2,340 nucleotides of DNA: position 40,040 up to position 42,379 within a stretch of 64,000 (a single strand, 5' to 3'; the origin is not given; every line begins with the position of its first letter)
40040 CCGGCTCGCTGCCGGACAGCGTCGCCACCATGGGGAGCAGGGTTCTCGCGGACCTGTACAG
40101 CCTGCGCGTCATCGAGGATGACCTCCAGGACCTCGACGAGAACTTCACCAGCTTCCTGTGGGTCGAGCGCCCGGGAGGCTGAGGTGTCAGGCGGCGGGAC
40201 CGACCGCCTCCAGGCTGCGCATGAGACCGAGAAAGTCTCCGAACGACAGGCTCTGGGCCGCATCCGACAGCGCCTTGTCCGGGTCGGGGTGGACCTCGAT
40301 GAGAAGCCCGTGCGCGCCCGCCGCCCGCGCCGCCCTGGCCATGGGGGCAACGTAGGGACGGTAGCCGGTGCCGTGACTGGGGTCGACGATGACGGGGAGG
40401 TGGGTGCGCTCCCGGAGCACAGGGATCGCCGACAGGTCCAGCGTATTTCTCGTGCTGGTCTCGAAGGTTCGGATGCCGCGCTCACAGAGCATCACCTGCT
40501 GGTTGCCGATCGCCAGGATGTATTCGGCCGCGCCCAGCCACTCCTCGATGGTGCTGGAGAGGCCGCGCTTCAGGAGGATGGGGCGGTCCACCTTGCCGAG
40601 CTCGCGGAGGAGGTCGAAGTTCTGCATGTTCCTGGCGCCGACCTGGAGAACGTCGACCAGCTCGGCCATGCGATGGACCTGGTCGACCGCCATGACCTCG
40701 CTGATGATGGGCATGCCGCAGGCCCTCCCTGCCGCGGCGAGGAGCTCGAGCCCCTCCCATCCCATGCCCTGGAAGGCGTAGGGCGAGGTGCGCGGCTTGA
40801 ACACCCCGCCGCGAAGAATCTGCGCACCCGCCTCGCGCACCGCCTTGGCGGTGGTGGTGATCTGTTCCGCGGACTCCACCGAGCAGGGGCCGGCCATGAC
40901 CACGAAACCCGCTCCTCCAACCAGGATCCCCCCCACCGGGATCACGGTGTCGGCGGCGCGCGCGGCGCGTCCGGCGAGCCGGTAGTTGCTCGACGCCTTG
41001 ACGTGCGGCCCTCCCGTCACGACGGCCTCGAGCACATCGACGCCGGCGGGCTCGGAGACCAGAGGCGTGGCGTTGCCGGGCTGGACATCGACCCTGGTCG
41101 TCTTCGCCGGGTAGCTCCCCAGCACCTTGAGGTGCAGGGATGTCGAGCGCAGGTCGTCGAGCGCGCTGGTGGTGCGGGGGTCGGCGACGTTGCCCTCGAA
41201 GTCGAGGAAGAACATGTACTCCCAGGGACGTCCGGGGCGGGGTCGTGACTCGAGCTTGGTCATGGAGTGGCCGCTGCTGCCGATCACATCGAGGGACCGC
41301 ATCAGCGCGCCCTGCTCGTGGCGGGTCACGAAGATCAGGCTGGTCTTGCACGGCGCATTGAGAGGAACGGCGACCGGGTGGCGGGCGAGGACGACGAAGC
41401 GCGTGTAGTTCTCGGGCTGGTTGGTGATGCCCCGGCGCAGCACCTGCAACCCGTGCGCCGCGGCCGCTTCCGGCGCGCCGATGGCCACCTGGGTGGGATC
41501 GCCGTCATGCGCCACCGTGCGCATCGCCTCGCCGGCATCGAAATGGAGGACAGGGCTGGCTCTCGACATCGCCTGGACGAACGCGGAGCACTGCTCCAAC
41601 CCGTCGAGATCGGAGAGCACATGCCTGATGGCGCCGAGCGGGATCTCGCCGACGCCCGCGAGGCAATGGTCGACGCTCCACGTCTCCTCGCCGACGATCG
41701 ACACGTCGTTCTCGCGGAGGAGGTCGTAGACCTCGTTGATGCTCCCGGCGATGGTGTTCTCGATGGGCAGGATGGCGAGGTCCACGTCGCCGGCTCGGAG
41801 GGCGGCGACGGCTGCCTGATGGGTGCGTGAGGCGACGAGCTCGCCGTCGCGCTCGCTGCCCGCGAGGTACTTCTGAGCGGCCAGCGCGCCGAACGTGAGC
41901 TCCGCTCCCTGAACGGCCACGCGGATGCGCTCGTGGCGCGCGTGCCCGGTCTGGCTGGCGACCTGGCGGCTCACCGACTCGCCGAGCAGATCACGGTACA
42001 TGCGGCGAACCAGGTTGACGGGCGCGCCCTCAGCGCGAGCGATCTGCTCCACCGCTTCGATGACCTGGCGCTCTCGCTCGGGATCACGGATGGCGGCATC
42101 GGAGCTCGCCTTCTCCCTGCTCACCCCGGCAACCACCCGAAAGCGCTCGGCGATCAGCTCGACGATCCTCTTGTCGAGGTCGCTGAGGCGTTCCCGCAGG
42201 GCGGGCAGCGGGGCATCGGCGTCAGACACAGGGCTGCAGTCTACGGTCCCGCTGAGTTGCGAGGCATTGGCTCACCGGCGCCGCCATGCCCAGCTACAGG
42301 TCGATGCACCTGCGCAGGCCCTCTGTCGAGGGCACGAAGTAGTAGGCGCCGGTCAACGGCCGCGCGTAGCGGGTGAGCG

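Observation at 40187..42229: Single polypeptide joining chorismate mutase, prephenate dehydratase, ACT and DAHP synthase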

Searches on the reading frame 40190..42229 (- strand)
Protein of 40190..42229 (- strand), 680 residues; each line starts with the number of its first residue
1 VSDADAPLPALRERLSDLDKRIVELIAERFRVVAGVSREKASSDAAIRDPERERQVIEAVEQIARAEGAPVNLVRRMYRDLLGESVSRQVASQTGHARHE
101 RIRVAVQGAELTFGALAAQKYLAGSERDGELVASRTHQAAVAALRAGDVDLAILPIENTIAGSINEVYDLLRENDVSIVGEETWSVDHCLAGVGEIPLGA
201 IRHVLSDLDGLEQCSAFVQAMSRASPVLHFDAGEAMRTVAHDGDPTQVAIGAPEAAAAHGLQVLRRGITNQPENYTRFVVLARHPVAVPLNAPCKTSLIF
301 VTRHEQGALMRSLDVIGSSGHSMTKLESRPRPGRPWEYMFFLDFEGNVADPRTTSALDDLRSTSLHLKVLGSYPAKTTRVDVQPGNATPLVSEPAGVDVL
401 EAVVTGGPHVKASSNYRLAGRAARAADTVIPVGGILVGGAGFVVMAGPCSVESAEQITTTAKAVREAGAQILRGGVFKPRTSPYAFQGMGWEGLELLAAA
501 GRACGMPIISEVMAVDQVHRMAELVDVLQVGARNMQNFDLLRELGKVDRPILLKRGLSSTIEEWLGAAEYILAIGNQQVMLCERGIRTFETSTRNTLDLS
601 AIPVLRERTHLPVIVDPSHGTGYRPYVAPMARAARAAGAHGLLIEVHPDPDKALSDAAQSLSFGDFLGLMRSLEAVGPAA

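Call 4: search_protein_families(library=pfam, proteins=[window:40190-42229:-], max_evalue=0.01)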
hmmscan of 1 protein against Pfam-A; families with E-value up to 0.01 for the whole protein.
window:40190-42229:- (680 aa): 4 families
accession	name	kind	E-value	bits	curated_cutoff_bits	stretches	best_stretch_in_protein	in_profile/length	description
PF00793.26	DAHP_synth_1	-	3.5e-78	262.7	25.5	1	437-666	12-254/270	DAHP synthetase I family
PF00800.23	PDT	-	2.7e-42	145.1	25.2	1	104-284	1-179/181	Prephenate dehydratase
PF01817.26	CM_2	-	2.1e-16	60.3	27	1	11-89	1-79/80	Chorismate mutase type II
PF03102.20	NeuB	-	1.5e-07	31.6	22.1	1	489-673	53-229/241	NeuB family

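Call 5: search_protein_families(library=ncbifam, proteins=[window:40190-42229:-], max_evalue=0.01)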
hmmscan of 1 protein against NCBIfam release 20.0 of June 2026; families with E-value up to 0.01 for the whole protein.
window:40190-42229:- (680 aa): 32 families (the best 25 are shown)
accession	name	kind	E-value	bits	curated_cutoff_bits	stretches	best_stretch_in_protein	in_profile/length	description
NF006421.0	PRK08673.1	subfamily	4.3e-127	424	335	1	409-676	62-329/338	3-deoxy-7-phosphoheptulonate synthase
NF009239.0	PRK12595.1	equivalog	7.5e-114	380.4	279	2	418-675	95-352/360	bifunctional 3-deoxy-7-phosphoheptulonate synthase/chorismate mutase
TIGR01361.1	DAHP_synth_Bsub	equivalog_domain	1.6e-113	378.4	267.75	1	419-674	3-258/260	3-deoxy-7-phosphoheptulonate synthase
NF009933.0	PRK13396.1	subfamily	7.4e-105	350.8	486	1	407-677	68-338/352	3-deoxy-7-phosphoheptulonate synthase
NF041229.1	BagF_FevY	exception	2.4e-90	303.2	700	1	409-669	58-318/340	phospho-2-dehydro-3-deoxyheptonate aldolase BagF/FevY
NF007910.0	PRK10622.1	equivalog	1.5e-75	254.6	577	1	5-377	4-379/386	bifunctional chorismate mutase/prephenate dehydratase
NF008866.0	PRK11899.1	equivalog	2.1e-51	174.8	359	1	102-380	6-280/283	prephenate dehydratase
NF008865.0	PRK11898.1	equivalog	8.7e-50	169.4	219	1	103-377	3-280/284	prephenate dehydratase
NF003543.0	PRK05198.1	equivalog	2.8e-34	118.4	242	1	441-675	17-266/273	3-deoxy-8-phosphooctulonate synthase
TIGR01362.1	KDO8P_synth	equivalog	2.1e-33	115.6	314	1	442-675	3-251/258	3-deoxy-8-phosphooctulonate synthase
NF009109.0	PRK12457.1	equivalog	2.7e-21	76.1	457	1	479-674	60-266/281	3-deoxy-8-phosphooctulonate synthase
NF008400.0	PRK11199.1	equivalog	5.5e-14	51.9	273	1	7-167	4-162/374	bifunctional chorismate mutase/prephenate dehydrogenase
TIGR01797.1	CM_P_1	equivalog_domain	1.1e-11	44.8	73.7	1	9-89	2-82/83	chorismate mutase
TIGR01805.1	CM_mono_grmpos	equivalog_domain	5.6e-10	39.4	71.2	1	10-84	3-76/81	chorismate mutase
NF004925.0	PRK06285.1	equivalog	1e-09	38.4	77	1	5-73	6-74/99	chorismate mutase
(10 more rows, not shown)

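Call 7: find_homologous_proteins(query=window:40190-42229:-, max_evalue=1e-10)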
Query window:40190-42229:- (680 aa): 2818 proteins with E <= 1e-10 among 8000 candidates; the best 120 are listed.
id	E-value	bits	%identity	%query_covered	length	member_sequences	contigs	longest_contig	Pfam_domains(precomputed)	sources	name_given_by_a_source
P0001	0.0e+0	1403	94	100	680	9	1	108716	PF03102.21,PF00800.24,PF00793.27,PF01817.27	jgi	-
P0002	0.0e+0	1321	89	100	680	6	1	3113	PF03102.21,PF00800.24,PF00793.27,PF01817.27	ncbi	-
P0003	0.0e+0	1321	88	100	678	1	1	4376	PF03102.21,PF00800.24,PF00793.27,PF01817.27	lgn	-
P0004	0.0e+0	1319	88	100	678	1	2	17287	PF03102.21,PF00800.24,PF00793.27,PF01817.27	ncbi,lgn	-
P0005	0.0e+0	1318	88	100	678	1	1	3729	PF03102.21,PF00800.24,PF00793.27,PF01817.27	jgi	jgi:chorismate mutase/prephenate dehydratase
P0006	0.0e+0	1317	88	100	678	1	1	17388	PF03102.21,PF00800.24,PF00793.27,PF01817.27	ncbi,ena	-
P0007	0.0e+0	1316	88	100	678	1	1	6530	PF03102.21,PF00800.24,PF00793.27,PF01817.27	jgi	jgi:chorismate mutase/prephenate dehydratase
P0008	0.0e+0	1314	87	100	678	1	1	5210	PF03102.21,PF00800.24,PF00793.27,PF01817.27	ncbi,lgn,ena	-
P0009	0.0e+0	1314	87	100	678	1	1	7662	PF03102.21,PF00800.24,PF00793.27,PF01817.27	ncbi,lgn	-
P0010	0.0e+0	1313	87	100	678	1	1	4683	PF03102.21,PF00800.24,PF00793.27,PF01817.27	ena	-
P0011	0.0e+0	1310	87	100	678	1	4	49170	PF03102.21,PF00800.24,PF00793.27,PF01817.27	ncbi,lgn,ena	-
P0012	0.0e+0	1310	87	100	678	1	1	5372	PF03102.21,PF00800.24,PF00793.27,PF01817.27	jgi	jgi:chorismate mutase/prephenate dehydratase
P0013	0.0e+0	1310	87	100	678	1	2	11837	PF03102.21,PF00800.24,PF00793.27,PF01817.27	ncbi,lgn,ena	-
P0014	0.0e+0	1310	88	99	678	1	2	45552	PF03102.21,PF00800.24,PF00793.27,PF01817.27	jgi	jgi:chorismate mutase/prephenate dehydratase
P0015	0.0e+0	1309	88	99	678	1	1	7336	PF03102.21,PF00800.24,PF00793.27,PF01817.27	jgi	jgi:chorismate mutase/prephenate dehydratase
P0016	0.0e+0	1309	87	100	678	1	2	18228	PF03102.21,PF00800.24,PF00793.27,PF01817.27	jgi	jgi:chorismate mutase/prephenate dehydratase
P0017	0.0e+0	1307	87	100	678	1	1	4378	PF03102.21,PF00800.24,PF00793.27,PF01817.27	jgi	-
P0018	0.0e+0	1302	87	100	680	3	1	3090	PF03102.21,PF00800.24,PF00793.27,PF01817.27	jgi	jgi:chorismate mutase / prephenate dehydratase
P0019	0.0e+0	1284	86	100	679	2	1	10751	PF03102.21,PF00800.24,PF00793.27,PF01817.27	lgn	-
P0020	0.0e+0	1283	86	100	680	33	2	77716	PF03102.21,PF00800.24,PF00793.27,PF01817.27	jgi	jgi:chorismate mutase/prephenate dehydratase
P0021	0.0e+0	1280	86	100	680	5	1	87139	PF03102.21,PF00800.24,PF00793.27,PF01817.27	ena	-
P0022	0.0e+0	1272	85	100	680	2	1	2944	PF03102.21,PF00800.24,PF00793.27,PF01817.27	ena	-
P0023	0.0e+0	1269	85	100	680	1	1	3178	PF03102.21,PF00800.24,PF00793.27,PF01817.27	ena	-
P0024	0.0e+0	1255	84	100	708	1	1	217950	PF03102.21,PF00800.24,PF00793.27,PF01817.27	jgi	jgi:3-deoxy-7-phosphoheptulonate synthase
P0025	0.0e+0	1255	85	100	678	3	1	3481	PF03102.21,PF00800.24,PF00793.27,PF01817.27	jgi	jgi:chorismate mutase/prephenate dehydratase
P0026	0.0e+0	1244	83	99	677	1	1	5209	PF03102.21,PF00800.24,PF00793.27,PF01817.27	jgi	jgi:chorismate mutase/prephenate dehydratase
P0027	0.0e+0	1242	83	100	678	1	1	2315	PF03102.21,PF00800.24,PF00793.27,PF01817.27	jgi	jgi:chorismate mutase/prephenate dehydratase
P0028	0.0e+0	1236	82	99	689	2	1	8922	PF03102.21,PF00800.24,PF00793.27,PF01817.27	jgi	jgi:chorismate mutase / prephenate dehydratase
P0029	0.0e+0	1221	82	99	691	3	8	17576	PF03102.21,PF00800.24,PF00793.27,PF01817.27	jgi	jgi:chorismate mutase/prephenate dehydratase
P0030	0.0e+0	1220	82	100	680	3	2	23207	PF03102.21,PF00800.24,PF00793.27,PF01817.27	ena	-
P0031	0.0e+0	1211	81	98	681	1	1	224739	PF03102.21,PF00800.24,PF00793.27,PF01817.27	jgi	jgi:chorismate mutase/prephenate dehydratase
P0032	0.0e+0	1200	80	99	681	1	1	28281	PF03102.21,PF00800.24,PF00793.27,PF01817.27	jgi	jgi:chorismate mutase/prephenate dehydratase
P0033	0.0e+0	1193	81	100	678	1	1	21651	PF03102.21,PF00800.24,PF00793.27,PF01817.27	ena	-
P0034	0.0e+0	1173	79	99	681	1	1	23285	PF03102.21,PF00800.24,PF00793.27,PF01817.27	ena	-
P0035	0.0e+0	1161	78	100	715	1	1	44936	PF03102.21,PF00800.24,PF00793.27,PF01817.27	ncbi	-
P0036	0.0e+0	1148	78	100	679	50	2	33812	PF03102.21,PF00800.24,PF00793.27,PF01817.27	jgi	jgi:chorismate mutase/prephenate dehydratase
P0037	0.0e+0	1141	78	100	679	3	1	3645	PF03102.21,PF00800.24,PF00793.27,PF01817.27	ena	-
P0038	0.0e+0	1136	79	99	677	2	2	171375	PF03102.21,PF00800.24,PF00793.27,PF01817.27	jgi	jgi:chorismate mutase/prephenate dehydratase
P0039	0.0e+0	1135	78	100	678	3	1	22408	PF03102.21,PF00800.24,PF00793.27,PF01817.27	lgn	-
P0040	0.0e+0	1135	78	100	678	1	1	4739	PF03102.21,PF00800.24,PF00793.27,PF01817.27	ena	-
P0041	0.0e+0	1134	78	99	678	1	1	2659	PF03102.21,PF00800.24,PF00793.27,PF01817.27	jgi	-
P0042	0.0e+0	1132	78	100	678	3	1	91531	PF03102.21,PF00800.24,PF00793.27,PF01817.27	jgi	jgi:chorismate mutase / prephenate dehydratase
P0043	0.0e+0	1131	77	99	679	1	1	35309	PF03102.21,PF00800.24,PF00793.27,PF01817.27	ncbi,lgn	-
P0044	0.0e+0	1130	77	100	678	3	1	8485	PF03102.21,PF00800.24,PF00793.27,PF01817.27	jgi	jgi:chorismate mutase/prephenate dehydratase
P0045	0.0e+0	1128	78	99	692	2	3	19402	PF03102.21,PF00800.24,PF00793.27,PF01817.27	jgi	jgi:chorismate mutase / prephenate dehydratase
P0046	0.0e+0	1128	77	100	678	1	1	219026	PF03102.21,PF00800.24,PF00793.27,PF01817.27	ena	-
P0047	0.0e+0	1128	77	100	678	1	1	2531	PF03102.21,PF00800.24,PF00793.27,PF01817.27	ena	-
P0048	0.0e+0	1128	78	99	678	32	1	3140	PF03102.21,PF00800.24,PF00793.27,PF01817.27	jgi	jgi:chorismate mutase/prephenate dehydratase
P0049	0.0e+0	1127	77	99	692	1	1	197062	PF03102.21,PF00800.24,PF00793.27,PF01817.27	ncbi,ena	-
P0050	0.0e+0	1127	77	100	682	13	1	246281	PF03102.21,PF00800.24,PF00793.27,PF01817.27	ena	-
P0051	0.0e+0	1127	78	99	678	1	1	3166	PF03102.21,PF00800.24,PF00793.27,PF01817.27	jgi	jgi:chorismate mutase/prephenate dehydratase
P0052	0.0e+0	1125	78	99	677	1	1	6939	PF03102.21,PF00800.24,PF00793.27,PF01817.27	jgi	jgi:chorismate mutase / prephenate dehydratase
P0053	0.0e+0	1125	77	99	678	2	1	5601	PF03102.21,PF00800.24,PF00793.27,PF01817.27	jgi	jgi:chorismate mutase / prephenate dehydratase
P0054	0.0e+0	1124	78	99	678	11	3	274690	PF03102.21,PF00800.24,PF00793.27,PF01817.27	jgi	jgi:chorismate mutase/prephenate dehydratase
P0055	0.0e+0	1124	77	100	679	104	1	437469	PF03102.21,PF00800.24,PF00793.27,PF01817.27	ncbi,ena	-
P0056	0.0e+0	1124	77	100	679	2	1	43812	PF03102.21,PF00800.24,PF00793.27,PF01817.27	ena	-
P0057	0.0e+0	1122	76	100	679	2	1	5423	PF03102.21,PF00800.24,PF00793.27,PF01817.27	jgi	jgi:chorismate mutase/prephenate dehydratase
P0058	0.0e+0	1116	77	99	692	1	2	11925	PF03102.21,PF00800.24,PF00793.27,PF01817.27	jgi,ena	jgi:chorismate mutase/prephenate dehydratase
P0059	0.0e+0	1116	76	100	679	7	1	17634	PF03102.21,PF00800.24,PF00793.27,PF01817.27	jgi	jgi:chorismate mutase / prephenate dehydratase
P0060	0.0e+0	1110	76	100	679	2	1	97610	PF00800.24,PF00793.27,PF01817.27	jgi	-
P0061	0.0e+0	1103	77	100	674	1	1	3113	PF03102.21,PF00800.24,PF00793.27,PF01817.27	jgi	-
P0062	0.0e+0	1079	74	100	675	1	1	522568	PF03102.21,PF00800.24,PF00793.27,PF01817.27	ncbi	ncbi:MAG: bifunctional 3-deoxy-7-phosphoheptulonate synthase/chorismate mutase [Candidatus Dormibact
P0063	6.5e-297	1004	69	100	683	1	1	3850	PF03102.21,PF00800.24,PF00793.27,PF01817.27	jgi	jgi:chorismate mutase/prephenate dehydratase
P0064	3.1e-290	982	68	98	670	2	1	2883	PF03102.21,PF00800.24,PF00793.27,PF01817.27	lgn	-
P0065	1.3e-283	960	67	99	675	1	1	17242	PF03102.21,PF00800.24,PF00793.27,PF01817.27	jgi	jgi:chorismate mutase/prephenate dehydratase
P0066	1.8e-278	943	66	100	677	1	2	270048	PF03102.21,PF00800.24,PF00793.27,PF01817.27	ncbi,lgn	ncbi:MAG: bifunctional 3-deoxy-7-phosphoheptulonate synthase/chorismate mutase [Candidatus Dormibact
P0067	6.5e-278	942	66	99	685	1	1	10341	PF03102.21,PF00800.24,PF00793.27,PF01817.27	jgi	-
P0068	5.0e-273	925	63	98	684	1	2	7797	PF03102.21,PF00800.24,PF00793.27,PF01817.27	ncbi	ncbi:MAG: bifunctional 3-deoxy-7-phosphoheptulonate synthase/chorismate mutase [Mycobacteriales bact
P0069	3.4e-272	923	62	98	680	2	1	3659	PF03102.21,PF00800.24,PF00793.27,PF01817.27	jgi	jgi:chorismate mutase / prephenate dehydratase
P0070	7.4e-272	922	64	99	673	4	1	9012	PF03102.21,PF00800.24,PF00793.27,PF01817.27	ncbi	ncbi:MAG: bifunctional 3-deoxy-7-phosphoheptulonate synthase/chorismate mutase [Mycobacterium leprae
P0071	1.3e-271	921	63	98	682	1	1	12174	PF03102.21,PF00800.24,PF00793.27,PF01817.27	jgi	jgi:chorismate mutase/prephenate dehydratase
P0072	1.9e-271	920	63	98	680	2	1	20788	PF03102.21,PF00800.24,PF00793.27,PF01817.27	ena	-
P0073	5.2e-271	919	63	98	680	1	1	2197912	PF03102.21,PF00800.24,PF00793.27,PF01817.27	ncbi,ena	-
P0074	5.5e-271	919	63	98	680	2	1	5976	PF03102.21,PF00800.24,PF00793.27,PF01817.27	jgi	-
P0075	5.7e-271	919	63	99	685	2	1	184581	PF03102.21,PF00800.24,PF00793.27,PF01817.27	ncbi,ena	-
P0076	1.2e-270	918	63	98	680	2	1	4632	PF03102.21,PF00800.24,PF00793.27,PF01817.27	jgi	-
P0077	1.4e-270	917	65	100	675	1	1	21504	PF03102.21,PF00800.24,PF00793.27,PF01817.27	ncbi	-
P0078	4.3e-270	916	63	98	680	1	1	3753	PF03102.21,PF00800.24,PF00793.27,PF01817.27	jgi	jgi:chorismate mutase / prephenate dehydratase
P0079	8.1e-270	915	64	99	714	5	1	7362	PF03102.21,PF00800.24,PF00793.27,PF01817.27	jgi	jgi:chorismate mutase/prephenate dehydratase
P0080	2.5e-269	913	62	99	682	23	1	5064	PF03102.21,PF00800.24,PF00793.27,PF01817.27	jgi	jgi:chorismate mutase / prephenate dehydratase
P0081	6.3e-269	912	62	100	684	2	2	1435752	PF03102.21,PF00800.24,PF00793.27,PF01817.27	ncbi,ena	-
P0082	2.0e-268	910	64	100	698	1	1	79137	PF03102.21,PF00800.24,PF00793.27,PF01817.27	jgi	jgi:chorismate mutase/prephenate dehydratase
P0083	2.0e-268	910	62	99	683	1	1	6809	PF03102.21,PF00800.24,PF00793.27,PF01817.27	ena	-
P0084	2.2e-268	910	64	98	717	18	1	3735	PF03102.21,PF00800.24,PF00793.27,PF01817.27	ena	-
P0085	3.4e-268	910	63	99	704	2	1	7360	PF03102.21,PF00800.24,PF00793.27,PF01817.27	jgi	jgi:3-deoxy-7-phosphoheptulonate synthase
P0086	4.9e-268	909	62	99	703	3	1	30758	PF03102.21,PF00800.24,PF00793.27,PF01817.27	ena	-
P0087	6.7e-268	909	62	100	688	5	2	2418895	PF03102.21,PF00800.24,PF00793.27,PF01817.27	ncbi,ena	-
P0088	7.2e-268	908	63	98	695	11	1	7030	PF03102.21,PF00800.24,PF00793.27,PF01817.27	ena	-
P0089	9.7e-268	908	63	98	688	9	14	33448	PF03102.21,PF00800.24,PF00793.27,PF01817.27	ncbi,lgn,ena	-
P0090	1.1e-267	908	63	99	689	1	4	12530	PF03102.21,PF00800.24,PF00793.27,PF01817.27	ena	-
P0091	1.1e-267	908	63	99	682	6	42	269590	PF03102.21,PF00800.24,PF00793.27,PF01817.27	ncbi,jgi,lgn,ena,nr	ncbi:MAG: bifunctional 3-deoxy-7-phosphoheptulonate synthase/chorismate mutase [Streptosporangiaceae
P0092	1.2e-267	908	63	99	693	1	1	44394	PF03102.21,PF00800.24,PF00793.27,PF01817.27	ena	-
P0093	1.4e-267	907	62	99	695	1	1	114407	PF00800.24,PF00793.27,PF01817.27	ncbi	-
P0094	2.3e-267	907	63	99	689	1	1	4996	PF03102.21,PF00800.24,PF00793.27,PF01817.27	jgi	-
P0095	3.2e-267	906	63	99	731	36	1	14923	PF03102.21,PF00800.24,PF00793.27,PF01817.27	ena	-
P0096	4.3e-267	906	62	100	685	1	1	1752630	PF03102.21,PF00800.24,PF00793.27,PF01817.27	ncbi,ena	-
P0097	7.5e-267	905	63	98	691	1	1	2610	PF03102.21,PF00800.24,PF00793.27,PF01817.27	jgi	jgi:chorismate mutase/prephenate dehydratase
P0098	7.7e-267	905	62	99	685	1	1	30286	PF03102.21,PF00800.24,PF00793.27,PF01817.27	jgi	jgi:chorismate mutase/prephenate dehydratase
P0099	7.9e-267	905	62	98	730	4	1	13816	PF03102.21,PF00800.24,PF00793.27,PF01817.27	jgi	-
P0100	8.1e-267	905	62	100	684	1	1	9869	PF00800.24,PF00793.27,PF01817.27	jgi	jgi:chorismate mutase/prephenate dehydratase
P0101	9.9e-267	905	63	99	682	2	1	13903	PF03102.21,PF00800.24,PF00793.27,PF01817.27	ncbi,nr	ncbi:MAG TPA: bifunctional 3-deoxy-7-phosphoheptulonate synthase/chorismate mutase [Candidatus Dormi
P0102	1.2e-266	904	63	99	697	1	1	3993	PF00800.24,PF00793.27,PF01817.27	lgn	-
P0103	1.6e-266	904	63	100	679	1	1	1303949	PF03102.21,PF00800.24,PF00793.27,PF01817.27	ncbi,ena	-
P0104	1.8e-266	904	62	99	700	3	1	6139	PF03102.21,PF00800.24,PF00793.27,PF01817.27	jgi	-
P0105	1.8e-266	904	64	98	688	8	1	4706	PF03102.21,PF00800.24,PF00793.27,PF01817.27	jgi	jgi:chorismate mutase/prephenate dehydratase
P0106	3.0e-266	903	62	99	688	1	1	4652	PF03102.21,PF00800.24,PF00793.27,PF01817.27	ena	-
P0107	3.4e-266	903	64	98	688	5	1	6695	PF03102.21,PF00800.24,PF00793.27,PF01817.27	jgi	jgi:chorismate mutase/prephenate dehydratase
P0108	4.2e-266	903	63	98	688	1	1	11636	PF03102.21,PF00800.24,PF00793.27,PF01817.27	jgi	-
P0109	4.2e-266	903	62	98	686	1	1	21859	PF03102.21,PF00800.24,PF00793.27,PF01817.27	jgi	jgi:chorismate mutase / prephenate dehydratase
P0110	4.8e-266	902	62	99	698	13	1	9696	PF03102.21,PF00800.24,PF00793.27,PF01817.27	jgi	jgi:chorismate mutase / prephenate dehydratase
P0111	5.2e-266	902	62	99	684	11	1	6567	PF03102.21,PF00800.24,PF00793.27,PF01817.27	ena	-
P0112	8.1e-266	902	62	100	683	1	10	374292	PF03102.21,PF00800.24,PF00793.27,PF01817.27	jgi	jgi:chorismate mutase/prephenate dehydratase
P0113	1.5e-265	901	62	98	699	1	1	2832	PF03102.21,PF00800.24,PF00793.27,PF01817.27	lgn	-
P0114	1.6e-265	901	63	99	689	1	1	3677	PF03102.21,PF00800.24,PF00793.27,PF01817.27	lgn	-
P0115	1.8e-265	901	62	98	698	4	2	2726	PF03102.21,PF00800.24,PF00793.27,PF01817.27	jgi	-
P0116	2.1e-265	900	62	99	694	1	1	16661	PF03102.21,PF00800.24,PF00793.27,PF01817.27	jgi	jgi:chorismate mutase / prephenate dehydratase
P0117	3.1e-265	900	62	100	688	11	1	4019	PF03102.21,PF00800.24,PF00793.27,PF01817.27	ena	-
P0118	4.1e-265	899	62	99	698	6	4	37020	PF03102.21,PF00800.24,PF00793.27,PF01817.27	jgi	jgi:chorismate mutase/prephenate dehydratase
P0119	5.0e-265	899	63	99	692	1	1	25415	PF03102.21,PF00800.24,PF00793.27,PF01817.27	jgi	jgi:chorismate mutase / prephenate dehydratase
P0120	7.5e-265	898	63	99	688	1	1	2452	PF03102.21,PF00800.24,PF00793.27,PF01817.27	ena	-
